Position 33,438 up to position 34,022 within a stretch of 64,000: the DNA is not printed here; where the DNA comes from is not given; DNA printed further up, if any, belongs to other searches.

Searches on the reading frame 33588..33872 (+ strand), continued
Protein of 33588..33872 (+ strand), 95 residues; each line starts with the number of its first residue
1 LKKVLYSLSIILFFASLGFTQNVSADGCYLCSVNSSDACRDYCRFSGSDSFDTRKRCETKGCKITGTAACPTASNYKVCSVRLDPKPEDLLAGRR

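Call 53: find_encoding_contigs(protein=P0206, flank=8000, max_places=3)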
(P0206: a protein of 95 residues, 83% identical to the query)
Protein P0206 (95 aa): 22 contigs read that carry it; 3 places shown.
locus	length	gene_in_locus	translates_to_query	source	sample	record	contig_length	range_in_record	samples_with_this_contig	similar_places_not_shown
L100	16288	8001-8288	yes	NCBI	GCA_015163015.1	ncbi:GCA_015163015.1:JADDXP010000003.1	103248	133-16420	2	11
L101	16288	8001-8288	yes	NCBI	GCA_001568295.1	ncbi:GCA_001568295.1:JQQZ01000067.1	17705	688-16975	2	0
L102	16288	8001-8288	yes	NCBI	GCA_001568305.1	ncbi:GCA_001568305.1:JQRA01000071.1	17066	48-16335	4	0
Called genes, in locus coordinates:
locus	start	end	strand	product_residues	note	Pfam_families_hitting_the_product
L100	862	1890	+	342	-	PF01628:HrcA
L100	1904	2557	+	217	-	PF01025:GrpE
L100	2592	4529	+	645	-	PF00012:HSP70, PF06723:MreB_Mbl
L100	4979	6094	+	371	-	PF00226:DnaJ, PF01556:DnaJ_C, PF15777:Anti-TRAP (faint), PF00684:DnaJ_CXXCXGXG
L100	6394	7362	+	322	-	PF01408:GFO_IDH_MocA, PF02826:2-Hacid_dh_C (faint), PF03447:NAD_binding_3 (weak), PF03807:F420_oxidored (weak), PF22725:GFO_IDH_MocA_C3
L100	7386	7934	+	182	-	PF02622:DUF179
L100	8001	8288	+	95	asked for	-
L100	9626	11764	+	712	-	PF07695:7TMR-DISM_7TM, PF00211:Guanylate_cyc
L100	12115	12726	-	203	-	-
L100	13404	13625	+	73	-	-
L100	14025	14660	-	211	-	PF14136:DUF4303 (weak)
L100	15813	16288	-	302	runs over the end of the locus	PF00892:EamA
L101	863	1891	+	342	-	PF01628:HrcA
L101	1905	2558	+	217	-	PF01025:GrpE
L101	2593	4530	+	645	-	PF00012:HSP70, PF06723:MreB_Mbl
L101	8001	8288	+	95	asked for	-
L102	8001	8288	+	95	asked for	-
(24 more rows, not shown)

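Call 54: find_encoding_contigs(protein=P0219, flank=8000, max_places=2)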
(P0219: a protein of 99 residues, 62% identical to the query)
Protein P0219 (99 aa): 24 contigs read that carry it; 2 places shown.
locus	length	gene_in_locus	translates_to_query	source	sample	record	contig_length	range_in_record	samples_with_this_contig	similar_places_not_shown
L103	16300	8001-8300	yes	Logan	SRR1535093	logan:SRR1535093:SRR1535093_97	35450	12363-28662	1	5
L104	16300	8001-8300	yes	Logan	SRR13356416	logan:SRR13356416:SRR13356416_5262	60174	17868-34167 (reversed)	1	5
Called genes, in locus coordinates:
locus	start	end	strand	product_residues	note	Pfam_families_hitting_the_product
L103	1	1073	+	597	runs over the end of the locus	-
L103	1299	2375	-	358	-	PF01551:Peptidase_M23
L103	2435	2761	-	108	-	PF06155:GBBH-like_N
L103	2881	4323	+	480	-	PF13638:PIN_4, PF02562:PhoH, PF13604:AAA_30 (faint)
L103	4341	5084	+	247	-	PF03167:UDG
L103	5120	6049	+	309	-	PF01063:Aminotran_4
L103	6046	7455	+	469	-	PF13520:AA_permease_2, PF00324:AA_permease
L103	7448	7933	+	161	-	PF01590:GAF, PF13185:GAF_2, PF13492:GAF_3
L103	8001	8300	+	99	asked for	-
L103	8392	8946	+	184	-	PF01965:DJ-1_PfpI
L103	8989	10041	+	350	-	-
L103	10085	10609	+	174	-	PF07606:DUF1569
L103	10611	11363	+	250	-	-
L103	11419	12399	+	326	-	PF01207:Dus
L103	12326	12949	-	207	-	PF04299:FMN_bind_2, PF01243:PNPOx_N, PF12900:Pyridox_ox_2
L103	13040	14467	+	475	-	PF00392:GntR, PF00155:Aminotran_1_2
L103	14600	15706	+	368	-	-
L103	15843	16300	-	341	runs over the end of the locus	PF04620:FlaA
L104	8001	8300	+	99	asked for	-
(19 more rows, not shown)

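Call 65: find_encoding_contigs(protein=P0011, flank=7000, max_places=2)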
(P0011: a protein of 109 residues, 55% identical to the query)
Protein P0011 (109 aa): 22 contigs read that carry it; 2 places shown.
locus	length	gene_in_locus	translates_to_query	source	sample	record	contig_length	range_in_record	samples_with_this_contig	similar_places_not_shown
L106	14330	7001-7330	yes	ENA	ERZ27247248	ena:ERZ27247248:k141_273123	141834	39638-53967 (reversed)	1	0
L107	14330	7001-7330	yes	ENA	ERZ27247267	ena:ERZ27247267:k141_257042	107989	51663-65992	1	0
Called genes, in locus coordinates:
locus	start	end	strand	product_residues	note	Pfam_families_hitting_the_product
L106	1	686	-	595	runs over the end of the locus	-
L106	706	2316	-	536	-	PF00092:VWA, PF13519:VWA_2, PF13768:VWA_3, PF01740:STAS, PF13466:STAS_2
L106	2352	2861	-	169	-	-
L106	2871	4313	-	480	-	PF28494:GlyRS_ins_1 (faint), PF00587:tRNA-synt_2b, PF03129:HGTP_anticodon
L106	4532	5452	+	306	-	PF02899:Phage_int_SAM_1, PF00589:Phage_integrase, PF22823:MrpR_C_cat (weak)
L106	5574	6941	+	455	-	PF00324:AA_permease, PF13520:AA_permease_2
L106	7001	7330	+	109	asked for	-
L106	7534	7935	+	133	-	-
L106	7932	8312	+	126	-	PF00563:EAL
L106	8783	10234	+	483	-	PF01073:3Beta_HSD (weak), PF01370:Epimerase (weak), PF05368:NmrA, PF07993:NAD_binding_4 (weak), PF13460:NAD_binding_10, PF11066:DUF2867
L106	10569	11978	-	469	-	PF00206:Lyase_1, PF10415:FumaraseC_C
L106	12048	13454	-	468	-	PF07228:SpoIIE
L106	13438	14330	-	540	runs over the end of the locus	PF05013:FGase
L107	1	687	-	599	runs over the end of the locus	-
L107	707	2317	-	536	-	PF00092:VWA, PF13519:VWA_2, PF13768:VWA_3, PF01740:STAS, PF13466:STAS_2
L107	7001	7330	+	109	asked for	-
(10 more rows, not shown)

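Call 66: find_encoding_contigs(protein=P0265, flank=7000, max_places=1)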
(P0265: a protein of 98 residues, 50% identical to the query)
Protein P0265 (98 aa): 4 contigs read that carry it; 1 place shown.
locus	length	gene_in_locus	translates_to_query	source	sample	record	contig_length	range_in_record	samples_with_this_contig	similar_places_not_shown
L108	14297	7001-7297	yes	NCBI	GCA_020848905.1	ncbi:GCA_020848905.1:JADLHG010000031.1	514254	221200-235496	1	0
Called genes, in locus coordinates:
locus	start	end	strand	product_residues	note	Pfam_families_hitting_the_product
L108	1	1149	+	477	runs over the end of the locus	PF00672:HAMP, PF00512:HisKA, PF02518:HATPase_c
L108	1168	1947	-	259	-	PF00481:PP2C, PF13672:PP2C_2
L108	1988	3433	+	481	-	PF00994:MoCF_biosynth, PF18146:CinA_KH, PF02464:CinA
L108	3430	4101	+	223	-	PF02834:LigT_PEase, PF10469:AKAP7_NLS (weak), PF13563:2_5_RNA_ligase2, PF02834:LigT_PEase (weak)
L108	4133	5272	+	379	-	PF00154:RecA_N, PF06745:ATPase (faint), PF08423:Rad51, PF27531:MT3502_N (weak), PF21096:RecA_C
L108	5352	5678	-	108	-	PF07238:PilZ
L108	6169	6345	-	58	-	-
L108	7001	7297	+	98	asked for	-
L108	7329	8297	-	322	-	-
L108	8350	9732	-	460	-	-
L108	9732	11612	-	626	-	PF09822:ABC_transp_aux, PF23355:IFT52_GIFT (weak)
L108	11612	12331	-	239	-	PF01061:ABC2_membrane, PF12679:ABC2_membrane_2, PF12698:ABC2_membrane_3, PF12730:ABC2_membrane_4 (weak)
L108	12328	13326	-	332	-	PF00005:ABC_tran, PF13304:AAA_21 (faint)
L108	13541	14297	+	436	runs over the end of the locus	-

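Call 67: find_encoding_contigs(protein=P0105, flank=7000, max_places=1)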
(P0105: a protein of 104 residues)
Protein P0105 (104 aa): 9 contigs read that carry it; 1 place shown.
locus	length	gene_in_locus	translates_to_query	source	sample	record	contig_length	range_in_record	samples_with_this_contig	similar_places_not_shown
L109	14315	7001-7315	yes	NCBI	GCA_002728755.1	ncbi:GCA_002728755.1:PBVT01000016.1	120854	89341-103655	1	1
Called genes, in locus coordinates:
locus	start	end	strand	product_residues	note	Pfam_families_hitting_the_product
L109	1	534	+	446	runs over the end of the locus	PF00202:Aminotran_3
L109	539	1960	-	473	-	PF00860:Xan_ur_permease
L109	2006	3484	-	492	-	PF00171:Aldedh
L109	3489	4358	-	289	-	PF00795:CN_hydrolase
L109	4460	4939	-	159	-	PF00210:Ferritin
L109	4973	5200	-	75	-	PF04324:Fer2_BFD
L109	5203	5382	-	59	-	-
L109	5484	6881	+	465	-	PF04055:Radical_SAM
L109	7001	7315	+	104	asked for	-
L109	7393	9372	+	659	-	PF10672:Methyltrans_SAM, PF03602:Cons_hypoth95 (weak)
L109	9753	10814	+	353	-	PF10263:SprT-like (weak), PF10979:DUF2786, PF23771:DUF7168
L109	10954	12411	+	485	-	PF05221:AdoHcyase, PF00670:AdoHcyase_NAD, PF02826:2-Hacid_dh_C, PF07991:KARI_N (weak)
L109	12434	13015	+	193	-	PF00857:Isochorismatase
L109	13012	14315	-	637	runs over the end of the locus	PF00694:Aconitase_C, PF00330:Aconitase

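Call 68: search_protein_families(library=ncbifam, proteins=[L109:5484-6881:+, L094:6430-7827:+, L108:7329-8297:-, L108:8350-9732:-, L103:7448-7933:+, L021:5453-6979:+, L023:4524-6125:+], max_evalue=0.001)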
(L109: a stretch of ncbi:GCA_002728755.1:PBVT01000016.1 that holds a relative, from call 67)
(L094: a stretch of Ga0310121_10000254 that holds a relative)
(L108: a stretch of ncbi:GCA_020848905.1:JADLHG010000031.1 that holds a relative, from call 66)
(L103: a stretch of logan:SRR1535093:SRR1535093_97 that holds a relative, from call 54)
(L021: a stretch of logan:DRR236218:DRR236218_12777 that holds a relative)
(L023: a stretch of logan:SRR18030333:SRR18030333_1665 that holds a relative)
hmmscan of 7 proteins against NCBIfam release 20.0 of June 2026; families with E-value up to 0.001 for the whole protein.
L109:5484-6881:+ (465 aa): 38 families (the best 25 are shown)
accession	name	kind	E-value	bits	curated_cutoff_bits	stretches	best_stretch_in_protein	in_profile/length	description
TIGR02666.1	moaA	equivalog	3.4e-21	75.6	284.05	1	169-323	19-183/336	GTP 3',8-cyclase MoaA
TIGR03977.1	rSAM_pair_HxsC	equivalog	4.5e-21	75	267.9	1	166-432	31-288/292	His-Xaa-Ser system radical SAM maturase HxsC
TIGR02668.1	moaA_archaeal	equivalog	8.1e-21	74.3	325.25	1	166-318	16-171/303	GTP 3',8-cyclase MoaA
NF038332.1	rSAM_rare_HxsC4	exception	4.5e-20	72.1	500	1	166-326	20-187/335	radical SAM protein HxsC4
TIGR04466.1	rSAM_BlsE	equivalog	2.5e-17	63.3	400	1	166-327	9-169/327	cytosylglucuronate decarboxylase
NF045646.2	rSAM_Se_TrsS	equivalog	2.6e-17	62.5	490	1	167-322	93-253/441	radical SAM (seleno)protein TrsS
NF001199.0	PRK00164.2-1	equivalog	6.4e-17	61.7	231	1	167-315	19-170/308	GTP 3',8-cyclase MoaA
TIGR02109.1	PQQ_syn_pqqE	equivalog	8.5e-15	54.5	381.35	1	165-322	12-171/358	pyrroloquinoline quinone biosynthesis protein PqqE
TIGR04053.2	TIGR04053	equivalog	3.5e-14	52.8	395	1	204-325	58-178/366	TIGR04053 family radical SAM/SPASM domain-containing protein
TIGR04546.1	rSAM_ahbC_deAc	equivalog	6.4e-14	51.5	650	1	168-323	47-203/390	12,18-didecarboxysiroheme deacetylase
TIGR04347.1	pseudo_SAM_Halo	equivalog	1.3e-13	51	525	1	141-327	19-206/390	TIGR04347 family pseudo-SAM/SPASM protein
TIGR04055.1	rSAM_NirJ2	equivalog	1.8e-13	50.8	500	1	193-317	36-158/326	putative heme d1 biosynthesis radical SAM protein NirJ2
NF045702.1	rSAM_GDGT_ether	equivalog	3.7e-13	48.9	450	1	162-315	88-248/486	tetraether lipid synthase Tes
TIGR04051.1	rSAM_NirJ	equivalog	4.5e-13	48.9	515.45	1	166-328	8-171/354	heme d1 biosynthesis radical SAM protein NirJ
TIGR03913.1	rad_SAM_trio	equivalog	3.1e-12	45.6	591.75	1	193-322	55-181/477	GDL motif peptide-associated radical SAM/SPASM maturase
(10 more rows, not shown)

L094:6430-7827:+ (465 aa): 36 families (the best 25 are shown)
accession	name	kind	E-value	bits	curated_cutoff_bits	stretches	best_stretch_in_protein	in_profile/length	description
TIGR02666.1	moaA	equivalog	5.6e-22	78.2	284.05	1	169-322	19-182/336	GTP 3',8-cyclase MoaA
TIGR02668.1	moaA_archaeal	equivalog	7.1e-22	77.8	325.25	1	166-317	16-170/303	GTP 3',8-cyclase MoaA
TIGR03977.1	rSAM_pair_HxsC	equivalog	1.6e-21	76.5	267.9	1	165-432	30-288/292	His-Xaa-Ser system radical SAM maturase HxsC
NF038332.1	rSAM_rare_HxsC4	exception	4.2e-20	72.2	500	1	166-325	20-186/335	radical SAM protein HxsC4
TIGR04466.1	rSAM_BlsE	equivalog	3.6e-19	69.4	400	1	166-328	9-170/327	cytosylglucuronate decarboxylase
NF001199.0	PRK00164.2-1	equivalog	7.3e-18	64.7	231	1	167-313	19-168/308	GTP 3',8-cyclase MoaA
NF045646.2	rSAM_Se_TrsS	equivalog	1.8e-17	63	490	1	166-323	92-254/441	radical SAM (seleno)protein TrsS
TIGR02109.1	PQQ_syn_pqqE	equivalog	5.1e-16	58.6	381.35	1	165-322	12-171/358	pyrroloquinoline quinone biosynthesis protein PqqE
TIGR04347.1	pseudo_SAM_Halo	equivalog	9.1e-15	54.8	525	1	141-326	19-205/390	TIGR04347 family pseudo-SAM/SPASM protein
TIGR04053.2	TIGR04053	equivalog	1.4e-14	54.2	395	1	204-327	58-180/366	TIGR04053 family radical SAM/SPASM domain-containing protein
TIGR04055.1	rSAM_NirJ2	equivalog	4.3e-14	52.8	500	1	193-319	36-160/326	putative heme d1 biosynthesis radical SAM protein NirJ2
TIGR04051.1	rSAM_NirJ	equivalog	9.6e-14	51.1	515.45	1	166-328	8-171/354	heme d1 biosynthesis radical SAM protein NirJ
TIGR04546.1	rSAM_ahbC_deAc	equivalog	1.2e-13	50.6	650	1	168-320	47-200/390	12,18-didecarboxysiroheme deacetylase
NF045702.1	rSAM_GDGT_ether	equivalog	2.5e-13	49.5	450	1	162-315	88-248/486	tetraether lipid synthase Tes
TIGR04303.1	GeoRSP_rSAM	equivalog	2.7e-13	50.2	400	1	169-323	14-167/325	GeoRSP system radical SAM/SPASM protein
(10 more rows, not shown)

L108:7329-8297:- (322 aa): 9 families
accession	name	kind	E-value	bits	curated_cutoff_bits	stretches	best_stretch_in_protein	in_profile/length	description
NF043023.1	T4SS_AnkH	equivalog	5.1e-20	71.6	600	2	113-222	16-125/467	Dot/Icm T4SS effector AnkH/LegA3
NF043029.1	T4SS_AnkY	equivalog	4.9e-17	61.6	600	1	116-172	478-534/543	Dot/Icm T4SS effector AnkY/LegA9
NF041931.2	MzaA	equivalog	1.2e-13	50.9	800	2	237-313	6-78/726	MZA anti-phage system associated sigma-70 family RNA polymerase sigma factor MzaA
NF043028.1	T4SS_AnkX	equivalog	5e-11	41.5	1400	1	37-180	555-703/938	Dot/Icm T4SS effector AnkN/AnkX/LegA8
TIGR00870.1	trp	subfamily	5.3e-09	34.7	498.75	0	264-295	125-156/747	transient-receptor-potential calcium channel protein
NF043021.1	T4SS_AnkF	equivalog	1.5e-07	30.1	1000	0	133-191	589-648/917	Dot/Icm T4SS effector AnkF/LegA14/Ceg31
NF043022.1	T4SS_AnkG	equivalog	1.4e-06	27.4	500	0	67-200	300-441/455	Dot/Icm T4SS effector AnkG/AnkZ/LegA7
NF043020.1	T4SS_AnkD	equivalog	3.7e-05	22.9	500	0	153-191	72-110/426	Dot/Icm T4SS effector AnkD/LegA15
NF043019.1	T4SS_AnkC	equivalog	0.00018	20.5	450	0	156-253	121-221/459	Dot/Icm T4SS effector AnkC/LegA12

L108:8350-9732:- (460 aa): 0 families

L103:7448-7933:+ (161 aa): 0 families

L021:5453-6979:+ (508 aa): 0 families

L023:4524-6125:+ (533 aa): 1 family
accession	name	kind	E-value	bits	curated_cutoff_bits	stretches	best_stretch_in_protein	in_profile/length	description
NF038032.1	CehA_McbA_metalo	domain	1.4e-05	24.7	80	1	297-402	153-236/315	CehA/McbA family metallohydrolase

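Call 82: search_solved_structures(query=A2, max_evalue=10, show_alignments=5)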
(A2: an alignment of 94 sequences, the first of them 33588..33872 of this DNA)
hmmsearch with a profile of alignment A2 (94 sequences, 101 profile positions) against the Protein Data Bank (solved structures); distinct sequences matched with E-value up to 10: 5.
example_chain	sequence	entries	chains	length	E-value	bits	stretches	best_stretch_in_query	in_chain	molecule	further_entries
8el2_H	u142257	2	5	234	0.18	14.9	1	9-64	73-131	Fab ICO-hu23 Heavy Chain | ICO-hu23 antibody Fab heavy chain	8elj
9i3w_H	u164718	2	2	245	0.79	12.9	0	15-47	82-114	heavy chain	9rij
9i43_H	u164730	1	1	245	1.1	12.4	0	20-47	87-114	heavy chain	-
1orl_A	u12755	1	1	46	1.8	11.7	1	30-71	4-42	Viscotoxin C1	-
3c8p_A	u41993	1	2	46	2.5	11.2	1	30-72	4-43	Viscotoxin A1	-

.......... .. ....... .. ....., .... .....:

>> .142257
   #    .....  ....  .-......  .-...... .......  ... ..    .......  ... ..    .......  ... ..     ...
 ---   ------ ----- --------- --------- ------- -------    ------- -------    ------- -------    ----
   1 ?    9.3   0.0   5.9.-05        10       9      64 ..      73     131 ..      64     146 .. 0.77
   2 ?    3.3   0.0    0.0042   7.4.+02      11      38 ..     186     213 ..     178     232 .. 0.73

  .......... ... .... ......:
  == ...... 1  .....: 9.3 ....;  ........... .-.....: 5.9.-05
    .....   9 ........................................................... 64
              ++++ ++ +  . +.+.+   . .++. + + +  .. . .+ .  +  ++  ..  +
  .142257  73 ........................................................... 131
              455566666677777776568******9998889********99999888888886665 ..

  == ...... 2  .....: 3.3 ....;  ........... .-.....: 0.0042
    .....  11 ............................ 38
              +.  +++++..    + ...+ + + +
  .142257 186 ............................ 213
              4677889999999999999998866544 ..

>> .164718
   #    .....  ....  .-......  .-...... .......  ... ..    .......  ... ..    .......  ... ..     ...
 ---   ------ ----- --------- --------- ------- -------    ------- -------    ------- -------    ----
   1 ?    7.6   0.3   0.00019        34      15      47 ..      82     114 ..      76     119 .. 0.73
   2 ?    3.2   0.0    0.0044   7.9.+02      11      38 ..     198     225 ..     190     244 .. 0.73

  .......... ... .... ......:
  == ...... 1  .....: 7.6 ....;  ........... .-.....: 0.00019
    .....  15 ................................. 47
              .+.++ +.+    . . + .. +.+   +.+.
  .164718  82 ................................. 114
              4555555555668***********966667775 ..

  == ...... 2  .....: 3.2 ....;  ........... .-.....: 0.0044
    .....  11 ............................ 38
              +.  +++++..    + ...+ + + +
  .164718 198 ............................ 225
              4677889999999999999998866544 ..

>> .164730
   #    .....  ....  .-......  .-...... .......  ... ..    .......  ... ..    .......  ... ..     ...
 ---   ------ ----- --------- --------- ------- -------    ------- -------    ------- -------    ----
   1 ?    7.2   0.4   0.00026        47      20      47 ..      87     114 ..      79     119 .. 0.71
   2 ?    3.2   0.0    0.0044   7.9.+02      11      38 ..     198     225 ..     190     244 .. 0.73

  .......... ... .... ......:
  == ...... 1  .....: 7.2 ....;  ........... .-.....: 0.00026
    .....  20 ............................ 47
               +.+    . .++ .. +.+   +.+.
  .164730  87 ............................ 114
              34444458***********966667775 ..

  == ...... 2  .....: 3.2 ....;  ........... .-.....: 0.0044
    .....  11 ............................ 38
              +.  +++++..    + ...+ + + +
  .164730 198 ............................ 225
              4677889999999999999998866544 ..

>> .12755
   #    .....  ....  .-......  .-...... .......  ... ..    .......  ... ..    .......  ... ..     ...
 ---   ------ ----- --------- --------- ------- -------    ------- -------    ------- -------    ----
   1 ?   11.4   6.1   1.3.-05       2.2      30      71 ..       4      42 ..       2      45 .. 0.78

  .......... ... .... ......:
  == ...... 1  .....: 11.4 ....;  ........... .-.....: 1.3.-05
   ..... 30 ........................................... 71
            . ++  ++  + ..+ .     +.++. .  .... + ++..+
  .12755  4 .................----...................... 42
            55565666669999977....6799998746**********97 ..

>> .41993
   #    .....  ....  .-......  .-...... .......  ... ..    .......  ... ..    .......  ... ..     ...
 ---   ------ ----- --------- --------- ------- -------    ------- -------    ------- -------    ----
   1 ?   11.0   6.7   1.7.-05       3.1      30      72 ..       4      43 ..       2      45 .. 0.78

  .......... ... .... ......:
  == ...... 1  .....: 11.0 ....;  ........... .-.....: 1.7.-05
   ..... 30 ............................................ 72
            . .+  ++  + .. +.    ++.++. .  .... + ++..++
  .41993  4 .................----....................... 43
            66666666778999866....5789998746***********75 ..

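Call 87: fold_search(model_id=the predicted structure, library=viral)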
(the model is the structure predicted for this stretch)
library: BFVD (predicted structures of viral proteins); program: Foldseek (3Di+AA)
matches with E <= 10: 116; with E <= 0.001: 0
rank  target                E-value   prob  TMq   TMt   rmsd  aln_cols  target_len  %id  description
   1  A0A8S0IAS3            2.5e-01  0.20  0.28  0.28   7.0        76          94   13  (no name in the UniProt tables at hand)
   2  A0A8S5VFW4            6.8e-01  0.15  0.32  0.16  16.8       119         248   13  Uncharacterized protein [Siphoviridae sp. ct3R43]
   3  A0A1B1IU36            7.7e-01  0.15  0.31  0.25   7.3        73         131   12  (no name in the UniProt tables at hand)
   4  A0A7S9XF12            1.1e+00  0.09  0.25  0.25   9.2        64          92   12  Uncharacterized protein [Salmonella phage GEC_vB_N5]
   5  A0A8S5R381            1.2e+00  0.20  0.37  0.44   4.6        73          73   11  Uncharacterized protein [Microviridae sp. ctbkO13]
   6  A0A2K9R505            1.3e+00  0.14  0.34  0.24  10.9        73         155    8  (no name in the UniProt tables at hand)
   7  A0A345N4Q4            1.4e+00  0.06  0.23  0.14  12.9        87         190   10  (no name in the UniProt tables at hand)
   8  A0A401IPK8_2          1.4e+00  0.04  0.19  0.03  20.2        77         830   14  Wsv289-like protein [Penaeus monodon endogenous nimavirus]
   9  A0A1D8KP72            1.7e+00  0.18  0.40  0.07   8.6        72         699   10  DUF6321 domain-containing protein [Synechococcus phage S-CAM9]
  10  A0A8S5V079            1.7e+00  0.11  0.35  0.14   4.9        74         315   11  Queuosine biosynthesis protein [Siphoviridae sp. ctBeL15]
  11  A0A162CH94            1.9e+00  0.06  0.23  0.24  12.2        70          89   11  Uncharacterized protein [Mycobacterium phage PDRPv]
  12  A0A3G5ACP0            2.2e+00  0.06  0.18  0.12  14.1        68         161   16  Uncharacterized protein [Satyrvirus sp.]
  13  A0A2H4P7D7            2.2e+00  0.03  0.21  0.21  15.7        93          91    9  Uncharacterized protein [Pseudomonas phage nickie]
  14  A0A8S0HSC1            2.7e+00  0.10  0.34  0.34  15.0        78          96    9  (no name in the UniProt tables at hand)
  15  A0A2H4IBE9            2.7e+00  0.02  0.15  0.10  17.1        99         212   12  Uncharacterized protein [Erwinia phage vB_EamM_Y3]
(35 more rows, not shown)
